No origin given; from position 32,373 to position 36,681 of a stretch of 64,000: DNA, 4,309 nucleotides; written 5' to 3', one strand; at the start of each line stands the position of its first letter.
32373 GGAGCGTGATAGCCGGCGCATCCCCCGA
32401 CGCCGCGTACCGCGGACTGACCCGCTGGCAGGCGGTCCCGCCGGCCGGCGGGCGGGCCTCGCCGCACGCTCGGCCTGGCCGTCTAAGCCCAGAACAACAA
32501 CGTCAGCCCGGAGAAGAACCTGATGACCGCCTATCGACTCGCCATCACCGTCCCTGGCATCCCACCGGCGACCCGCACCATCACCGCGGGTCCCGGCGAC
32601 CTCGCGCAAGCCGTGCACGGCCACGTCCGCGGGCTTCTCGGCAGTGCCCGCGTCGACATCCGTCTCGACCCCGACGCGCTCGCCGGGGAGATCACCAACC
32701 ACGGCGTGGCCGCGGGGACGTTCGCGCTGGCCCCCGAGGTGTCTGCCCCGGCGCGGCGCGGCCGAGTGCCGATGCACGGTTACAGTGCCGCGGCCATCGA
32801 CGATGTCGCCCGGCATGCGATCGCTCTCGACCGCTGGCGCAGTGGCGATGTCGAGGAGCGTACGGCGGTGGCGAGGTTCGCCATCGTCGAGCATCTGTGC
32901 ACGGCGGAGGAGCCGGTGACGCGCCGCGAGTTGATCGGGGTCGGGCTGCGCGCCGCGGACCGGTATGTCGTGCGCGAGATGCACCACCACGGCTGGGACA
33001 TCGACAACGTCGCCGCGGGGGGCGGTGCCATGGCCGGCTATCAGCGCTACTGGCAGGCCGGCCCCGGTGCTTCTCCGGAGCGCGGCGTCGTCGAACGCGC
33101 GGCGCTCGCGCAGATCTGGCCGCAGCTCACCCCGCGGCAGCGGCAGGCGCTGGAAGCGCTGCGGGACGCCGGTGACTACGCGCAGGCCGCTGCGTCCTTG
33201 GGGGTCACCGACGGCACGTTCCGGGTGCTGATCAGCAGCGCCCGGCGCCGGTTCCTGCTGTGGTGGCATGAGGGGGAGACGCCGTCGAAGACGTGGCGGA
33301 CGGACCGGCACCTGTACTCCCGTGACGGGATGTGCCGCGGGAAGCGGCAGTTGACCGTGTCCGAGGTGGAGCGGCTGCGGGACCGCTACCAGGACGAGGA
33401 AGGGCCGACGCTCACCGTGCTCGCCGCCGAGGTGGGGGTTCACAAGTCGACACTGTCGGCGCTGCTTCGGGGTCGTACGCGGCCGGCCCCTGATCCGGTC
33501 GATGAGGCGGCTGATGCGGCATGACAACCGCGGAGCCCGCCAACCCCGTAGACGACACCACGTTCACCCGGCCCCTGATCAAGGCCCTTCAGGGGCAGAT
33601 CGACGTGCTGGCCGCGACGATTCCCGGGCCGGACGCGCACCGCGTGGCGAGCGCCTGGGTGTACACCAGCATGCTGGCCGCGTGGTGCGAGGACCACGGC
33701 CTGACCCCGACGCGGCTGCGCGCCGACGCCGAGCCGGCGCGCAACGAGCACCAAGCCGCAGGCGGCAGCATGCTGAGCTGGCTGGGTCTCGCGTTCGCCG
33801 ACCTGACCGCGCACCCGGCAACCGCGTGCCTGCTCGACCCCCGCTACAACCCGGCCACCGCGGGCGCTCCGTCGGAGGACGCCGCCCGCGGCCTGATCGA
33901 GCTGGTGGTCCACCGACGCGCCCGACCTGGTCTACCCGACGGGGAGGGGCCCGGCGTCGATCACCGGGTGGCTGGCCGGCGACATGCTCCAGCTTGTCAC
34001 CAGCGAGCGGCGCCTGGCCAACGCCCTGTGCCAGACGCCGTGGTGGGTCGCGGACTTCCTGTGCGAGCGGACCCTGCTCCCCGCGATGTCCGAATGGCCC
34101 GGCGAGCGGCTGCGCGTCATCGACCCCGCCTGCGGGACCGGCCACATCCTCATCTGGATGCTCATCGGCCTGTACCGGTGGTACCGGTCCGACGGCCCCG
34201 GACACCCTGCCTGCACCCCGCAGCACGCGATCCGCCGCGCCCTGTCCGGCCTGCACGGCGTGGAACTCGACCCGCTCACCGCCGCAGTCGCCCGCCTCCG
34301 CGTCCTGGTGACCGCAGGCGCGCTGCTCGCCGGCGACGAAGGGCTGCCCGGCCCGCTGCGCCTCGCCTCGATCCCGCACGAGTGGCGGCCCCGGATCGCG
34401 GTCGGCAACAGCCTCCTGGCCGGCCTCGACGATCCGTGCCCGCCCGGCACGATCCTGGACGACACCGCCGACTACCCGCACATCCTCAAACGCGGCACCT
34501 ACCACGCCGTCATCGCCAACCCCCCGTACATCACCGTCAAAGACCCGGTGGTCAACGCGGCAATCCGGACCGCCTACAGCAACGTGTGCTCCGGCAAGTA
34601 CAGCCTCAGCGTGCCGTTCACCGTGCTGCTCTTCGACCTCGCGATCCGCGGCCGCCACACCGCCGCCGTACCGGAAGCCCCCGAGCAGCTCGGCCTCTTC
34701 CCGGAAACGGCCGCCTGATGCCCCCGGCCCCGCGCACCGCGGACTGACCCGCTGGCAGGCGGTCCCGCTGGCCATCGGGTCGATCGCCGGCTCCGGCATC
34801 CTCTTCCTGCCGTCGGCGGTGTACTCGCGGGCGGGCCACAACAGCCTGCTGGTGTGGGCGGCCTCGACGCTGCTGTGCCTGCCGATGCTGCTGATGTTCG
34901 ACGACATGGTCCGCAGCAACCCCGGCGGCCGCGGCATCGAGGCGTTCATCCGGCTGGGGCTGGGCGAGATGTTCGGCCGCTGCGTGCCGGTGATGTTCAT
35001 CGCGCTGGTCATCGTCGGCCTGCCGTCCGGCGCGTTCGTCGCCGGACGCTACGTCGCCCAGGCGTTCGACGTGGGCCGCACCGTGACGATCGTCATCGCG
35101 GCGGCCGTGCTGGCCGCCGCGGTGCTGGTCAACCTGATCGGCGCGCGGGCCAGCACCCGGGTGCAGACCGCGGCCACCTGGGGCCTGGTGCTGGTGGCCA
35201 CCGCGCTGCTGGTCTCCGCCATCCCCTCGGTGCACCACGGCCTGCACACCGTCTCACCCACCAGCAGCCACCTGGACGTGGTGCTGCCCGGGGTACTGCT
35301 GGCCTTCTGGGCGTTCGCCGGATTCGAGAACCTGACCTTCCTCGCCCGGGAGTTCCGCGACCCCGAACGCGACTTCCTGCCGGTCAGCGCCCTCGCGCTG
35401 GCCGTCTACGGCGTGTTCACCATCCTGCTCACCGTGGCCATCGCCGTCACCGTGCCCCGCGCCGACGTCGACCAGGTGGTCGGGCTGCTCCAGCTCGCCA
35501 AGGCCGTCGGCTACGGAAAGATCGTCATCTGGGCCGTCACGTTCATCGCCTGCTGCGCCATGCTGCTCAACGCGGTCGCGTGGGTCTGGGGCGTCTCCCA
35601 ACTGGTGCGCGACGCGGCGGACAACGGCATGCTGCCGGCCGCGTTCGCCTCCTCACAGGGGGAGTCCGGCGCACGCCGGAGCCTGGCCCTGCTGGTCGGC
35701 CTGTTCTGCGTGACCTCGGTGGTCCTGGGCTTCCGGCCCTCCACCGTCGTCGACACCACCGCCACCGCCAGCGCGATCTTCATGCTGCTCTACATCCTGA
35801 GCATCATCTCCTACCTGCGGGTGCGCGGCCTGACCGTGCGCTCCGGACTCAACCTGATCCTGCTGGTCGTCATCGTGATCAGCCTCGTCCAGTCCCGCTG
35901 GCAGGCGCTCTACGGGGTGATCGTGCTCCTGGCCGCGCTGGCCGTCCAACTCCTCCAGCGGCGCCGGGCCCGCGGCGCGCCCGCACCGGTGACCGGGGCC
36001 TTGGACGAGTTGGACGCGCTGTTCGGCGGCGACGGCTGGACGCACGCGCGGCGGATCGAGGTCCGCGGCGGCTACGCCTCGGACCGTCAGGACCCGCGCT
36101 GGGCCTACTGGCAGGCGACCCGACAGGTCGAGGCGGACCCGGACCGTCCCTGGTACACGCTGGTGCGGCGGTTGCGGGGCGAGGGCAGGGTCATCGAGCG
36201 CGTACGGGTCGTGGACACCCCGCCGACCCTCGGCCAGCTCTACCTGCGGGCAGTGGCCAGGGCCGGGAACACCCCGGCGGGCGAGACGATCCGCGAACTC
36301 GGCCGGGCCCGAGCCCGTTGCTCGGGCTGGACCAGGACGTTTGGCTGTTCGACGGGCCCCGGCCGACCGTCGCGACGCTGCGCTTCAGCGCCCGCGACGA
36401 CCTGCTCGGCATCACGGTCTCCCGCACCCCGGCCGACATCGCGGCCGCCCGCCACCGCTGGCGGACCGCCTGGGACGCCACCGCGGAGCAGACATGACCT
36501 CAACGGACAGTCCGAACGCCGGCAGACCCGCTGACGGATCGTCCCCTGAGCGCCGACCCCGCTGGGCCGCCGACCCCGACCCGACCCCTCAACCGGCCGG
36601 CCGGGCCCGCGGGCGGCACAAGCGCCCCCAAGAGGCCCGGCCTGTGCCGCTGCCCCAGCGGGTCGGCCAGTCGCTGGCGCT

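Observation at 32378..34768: Recombinase-less 2.3-kb cassette inserted in a permease gene between 33-bp direct repeats, apparently supplying a replacement start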

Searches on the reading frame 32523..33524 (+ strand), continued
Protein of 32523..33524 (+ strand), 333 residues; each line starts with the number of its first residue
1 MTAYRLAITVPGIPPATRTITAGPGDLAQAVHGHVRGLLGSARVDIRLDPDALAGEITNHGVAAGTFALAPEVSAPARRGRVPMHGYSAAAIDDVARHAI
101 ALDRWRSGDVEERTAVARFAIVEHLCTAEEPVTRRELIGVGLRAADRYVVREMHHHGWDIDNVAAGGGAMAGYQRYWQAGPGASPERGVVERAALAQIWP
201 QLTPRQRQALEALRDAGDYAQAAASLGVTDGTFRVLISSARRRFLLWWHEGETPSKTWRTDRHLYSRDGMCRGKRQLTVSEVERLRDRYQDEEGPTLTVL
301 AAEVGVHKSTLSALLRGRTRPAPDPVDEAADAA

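Call 56: search_protein_families(library=phrogs, max_evalue=0.001, proteins=[window:32523-33521:+, L064:10999-12192:+, L064:12285-13232:+, L064:13232-13432:+, L064:13432-13863:+, L064:14009-14644:+])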
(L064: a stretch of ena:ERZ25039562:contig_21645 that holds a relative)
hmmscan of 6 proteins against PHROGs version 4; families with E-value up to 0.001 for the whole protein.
window:32523-33521:+ (333 aa): 1 family
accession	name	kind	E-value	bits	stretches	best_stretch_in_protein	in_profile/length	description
phrog_664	-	DNA, RNA and nucleotide metabolism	0.00011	23.2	1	192-324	21-130/210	DNA binding protein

L064:10999-12192:+ (398 aa): 0 families

L064:12285-13232:+ (316 aa): 2 families
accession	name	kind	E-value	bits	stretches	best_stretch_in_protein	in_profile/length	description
phrog_826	-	DNA, RNA and nucleotide metabolism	3.5e-07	31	1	268-315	162-205/281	HNH endonuclease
phrog_1492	-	DNA, RNA and nucleotide metabolism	7.7e-07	29.6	1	270-315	168-210/414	HNH endonuclease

L064:13232-13432:+ (67 aa): 0 families

L064:13432-13863:+ (144 aa): 0 families

L064:14009-14644:+ (212 aa): 0 families

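Call 58: search_dna_similar(query=window:32523-33521:+, collection=phages, mode=protein, max_evalue=0.001, max_rows=15)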
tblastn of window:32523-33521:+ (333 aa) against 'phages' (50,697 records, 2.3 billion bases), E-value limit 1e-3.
No match.

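Call 59: search_dna_similar(query=L064:10999-12192:+, collection=phages, mode=protein, max_evalue=0.001, max_rows=15)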
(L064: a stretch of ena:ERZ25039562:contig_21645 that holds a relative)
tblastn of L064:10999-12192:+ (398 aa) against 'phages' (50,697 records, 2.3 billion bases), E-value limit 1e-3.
No match.

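Call 62: find_related_loci(query=A2, collection=viral_contigs, flank=10000)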
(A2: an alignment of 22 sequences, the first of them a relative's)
Query A2 (333 aa) in viral_contigs; peptide patterns used: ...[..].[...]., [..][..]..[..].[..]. (x = any residue, [..] = any of these).
82 stretches matched a pattern; 39 encode a relative of the query (tblastn E <= 1e-3); 39 distinct loci.
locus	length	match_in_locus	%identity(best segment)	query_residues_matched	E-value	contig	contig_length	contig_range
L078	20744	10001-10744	50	80-330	2e-63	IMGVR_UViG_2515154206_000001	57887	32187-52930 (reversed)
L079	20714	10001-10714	47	84-321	3e-57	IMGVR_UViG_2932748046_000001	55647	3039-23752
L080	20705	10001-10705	44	85-324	1e-52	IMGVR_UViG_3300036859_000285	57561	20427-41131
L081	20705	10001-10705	43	84-321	4e-51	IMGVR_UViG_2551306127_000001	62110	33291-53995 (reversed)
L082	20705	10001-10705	45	84-321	7e-54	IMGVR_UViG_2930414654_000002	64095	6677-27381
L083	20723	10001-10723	43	85-326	1e-46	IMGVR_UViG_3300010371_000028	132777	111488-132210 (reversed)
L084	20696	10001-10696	40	86-323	2e-33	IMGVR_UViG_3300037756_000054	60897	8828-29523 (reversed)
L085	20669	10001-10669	37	85-314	2e-30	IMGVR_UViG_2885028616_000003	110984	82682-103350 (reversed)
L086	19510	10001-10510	42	85-254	2e-30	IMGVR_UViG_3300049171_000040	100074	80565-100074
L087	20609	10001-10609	40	85-291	1e-30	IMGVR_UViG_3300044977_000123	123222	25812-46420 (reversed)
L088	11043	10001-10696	37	86-321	4e-29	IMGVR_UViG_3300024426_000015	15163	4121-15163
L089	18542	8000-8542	42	85-268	4e-28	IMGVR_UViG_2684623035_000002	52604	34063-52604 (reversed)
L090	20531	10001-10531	41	85-262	7e-27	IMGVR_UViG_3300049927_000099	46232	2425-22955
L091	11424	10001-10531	44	85-258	9e-27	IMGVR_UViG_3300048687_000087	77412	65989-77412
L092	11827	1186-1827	38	85-298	1e-26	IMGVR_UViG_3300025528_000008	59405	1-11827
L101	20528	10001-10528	39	85-258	5e-23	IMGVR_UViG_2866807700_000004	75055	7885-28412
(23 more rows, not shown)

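Call 66: search_solved_structures(query=L064:10999-12192:+, max_evalue=0.01)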
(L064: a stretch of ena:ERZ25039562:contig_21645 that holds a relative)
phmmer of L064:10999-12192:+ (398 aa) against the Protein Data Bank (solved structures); distinct sequences matched with E-value up to 0.01: 0.

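Call 67: search_solved_structures(query=A3, max_evalue=1)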
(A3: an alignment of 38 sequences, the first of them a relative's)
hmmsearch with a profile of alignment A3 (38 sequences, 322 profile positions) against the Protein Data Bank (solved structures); distinct sequences matched with E-value up to 1: 8.
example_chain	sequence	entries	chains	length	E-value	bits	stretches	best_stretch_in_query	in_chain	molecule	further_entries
2lvs_A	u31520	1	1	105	0.0031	20.3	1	259-310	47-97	Putative uncharacterized protein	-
5uxx_A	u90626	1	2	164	0.0036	20.1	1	193-241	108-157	RNA polymerase sigma factor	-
8h3v_S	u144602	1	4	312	0.045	16.5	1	200-234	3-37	NtcB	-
2o8x_A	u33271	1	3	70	0.13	15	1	194-241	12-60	Probable RNA polymerase sigma-C factor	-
1fse_A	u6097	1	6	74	0.34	13.6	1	195-238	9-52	GERE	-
6cf1_A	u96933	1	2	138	0.77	12.4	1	267-315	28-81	Antitoxin HigA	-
6chv_A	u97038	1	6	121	0.81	12.4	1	282-315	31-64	Antitoxin HigA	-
8tac_A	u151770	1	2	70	0.94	12.1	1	283-319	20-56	DBP48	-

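Call 74: predict_structure(alignment_id=A3)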
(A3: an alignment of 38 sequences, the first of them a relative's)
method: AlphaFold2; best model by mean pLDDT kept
length: 333 residues; sequences in the alignment: 38
mean_pLDDT: 82.8   pTM: 0.34
mean pLDDT of the five models: 82.8, 82.6, 82.4, 81.2, 79.4
residues with pLDDT >= 90: 208; 70-90: 45; 50-70: 36; < 50: 44
segments of 3 or more residues with pLDDT < 50: 163-168, 170-174, 176-190, 251-265, 331-333
pLDDT, mean of each block of 10 residues (from residue 1): 96 97 96 97 97 98 98 66 84 97 83 95 94 96 91 64 51 46 39 73 95 94 97 93 74 39 53 85 97 96 95 93 75 48
secondary structure, 60 per line:
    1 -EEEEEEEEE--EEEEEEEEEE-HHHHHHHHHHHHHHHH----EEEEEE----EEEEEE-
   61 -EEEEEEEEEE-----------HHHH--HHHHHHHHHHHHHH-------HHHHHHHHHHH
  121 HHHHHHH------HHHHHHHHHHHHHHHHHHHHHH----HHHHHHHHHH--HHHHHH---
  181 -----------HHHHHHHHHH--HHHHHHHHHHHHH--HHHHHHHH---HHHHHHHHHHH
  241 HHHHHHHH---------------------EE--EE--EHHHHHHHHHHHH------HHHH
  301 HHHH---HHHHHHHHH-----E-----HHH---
elements in order: E2-10 E13-22 H24-39 E44-49 E54-59 E62-71 H83-86 H89-102 H110-127 H134-155 H160-169 H172-177 H192-201 H204-216 H219-226 H230-248 H279-290 H297-304 H308-316

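Call 76: fold_search(model_id=the predicted structure, library=pdb)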
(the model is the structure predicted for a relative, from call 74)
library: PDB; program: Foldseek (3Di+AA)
matches with E <= 10: 600; with E <= 0.001: 0
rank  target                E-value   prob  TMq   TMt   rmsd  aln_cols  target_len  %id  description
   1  9a4r_A                2.3e-03  1.00  0.19  0.27  17.6       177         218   10  Integrative model of RPSH-RPOB by crosslinking MS and deep learning (released 2024-09-18)
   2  6dv9_F                3.4e-03  1.00  0.18  0.34  18.4       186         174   19  Crystal structure of Mycobacterium tuberculosis transcription initiation complex(ECF sigma factor L) containing 5nt RN (released 2019-02-20)
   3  9m9e_F                4.0e-03  0.99  0.16  0.29  18.2       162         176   25  Structural Basis of Pausing During Transcription Initiation in Mycobacterium tuberculosis (released 2026-01-14)
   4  9a7s_A                6.6e-03  0.75  0.13  0.16  19.7       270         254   11  Integrative model of RPSD-RPOB by crosslinking MS and deep learning (released 2024-09-18)
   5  9wsf_A                8.2e-03  0.84  0.14  0.20  22.6       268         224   14  Crystal structure of Sigma28/FlgM complex from Pseudomonas aeruginosa at 1.95 Angstrom resolution (released 2026-02-25)
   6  9wsm_F                1.5e-02  0.66  0.15  0.21  20.2       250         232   14  Cryo-EM structure of Sigma28-RNAP open promoter complex from Pseudomonas aeruginosa (released 2026-02-25)
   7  5uxx_A                1.6e-02  0.99  0.17  0.35  20.7       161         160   17  Co-crystal structure of the sigma factor RpoE in complex with the anti-sigma factor NepR from Bartonella quintana (released 2018-02-28)
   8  7lq4_A                1.7e-02  0.99  0.18  0.29  14.1       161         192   12  Rr (RsiG)2-(c-di-GMP)2-WhiG complex (released 2021-07-14)
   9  9n9q_C                1.7e-02  0.87  0.18  0.22  21.9       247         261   14  Cryo-EM structure of the RNA-guided transcription complex (released 2025-12-24)
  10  9a58_A                2.0e-02  0.84  0.18  0.16  21.2       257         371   11  Integrative model of SIGA-RPOC by crosslinking MS and deep learning (released 2024-09-18)
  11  9m98_F                2.1e-02  0.92  0.16  0.30  19.8       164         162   25  Structural Basis of Pausing During Transcription Initiation in Mycobacterium tuberculosis (released 2026-01-14)
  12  1or7_B                2.4e-02  0.99  0.18  0.35  16.3       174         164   18  Crystal Structure of Escherichia coli sigmaE with the Cytoplasmic Domain of its Anti-sigma RseA (released 2003-04-15)
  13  5e17_F                2.4e-02  0.91  0.17  0.17  18.2       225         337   12  T. thermophilus transcription initiation complex having a RRR discriminator sequence and a nontemplate-strand length c (released 2016-03-09)
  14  1or7_A                3.0e-02  0.96  0.19  0.32  19.6       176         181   18  Crystal Structure of Escherichia coli sigmaE with the Cytoplasmic Domain of its Anti-sigma RseA (released 2003-04-15)
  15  4oio_F                3.0e-02  0.90  0.16  0.16  19.1       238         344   11  Crystal structure of Thermus thermophilus pre-insertion substrate complex for de novo transcription initiation (released 2014-05-07)
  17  5uxx_C                3.4e-02  0.98  0.20  0.35  20.2       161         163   18  Co-crystal structure of the sigma factor RpoE in complex with the anti-sigma factor NepR from Bartonella quintana (released 2018-02-28)
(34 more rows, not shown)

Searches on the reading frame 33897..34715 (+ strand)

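Call 9: search_protein_families(library=pfam, max_evalue=0.01, proteins=[window:33897-34715:+])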
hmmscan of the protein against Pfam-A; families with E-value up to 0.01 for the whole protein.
window:33897-34715:+ (273 aa): 3 families
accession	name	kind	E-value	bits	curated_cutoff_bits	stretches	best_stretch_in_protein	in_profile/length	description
PF07669.17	Eco57I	-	3.3e-07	31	25.3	1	119-250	3-125/171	Eco57I restriction-modification methylase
PF20473.4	MmeI_Mtase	-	2.3e-05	24.2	27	1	71-214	20-148/259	MmeI, DNA-methyltransferase domain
PF02384.22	N6_Mtase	-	0.00072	19.4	20.4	0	70-136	46-97/311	N-6 DNA Methylase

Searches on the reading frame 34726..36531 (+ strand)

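Call 9: search_protein_families(library=pfam, max_evalue=0.01, proteins=[window:34726-36531:+])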
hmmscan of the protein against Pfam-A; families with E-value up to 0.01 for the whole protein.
window:34726-36531:+ (602 aa): 3 families
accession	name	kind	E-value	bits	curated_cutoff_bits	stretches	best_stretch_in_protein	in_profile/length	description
PF13520.12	AA_permease_2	-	6.6e-30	104.8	27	1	7-365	1-375/427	Amino acid permease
PF00324.27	AA_permease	-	1.5e-18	67.2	24.6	1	15-392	5-407/470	Amino acid permease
PF21806.3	DUF6879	-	2e-18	66.9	23.9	1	428-531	2-105/167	Family of unknown function (DUF6879)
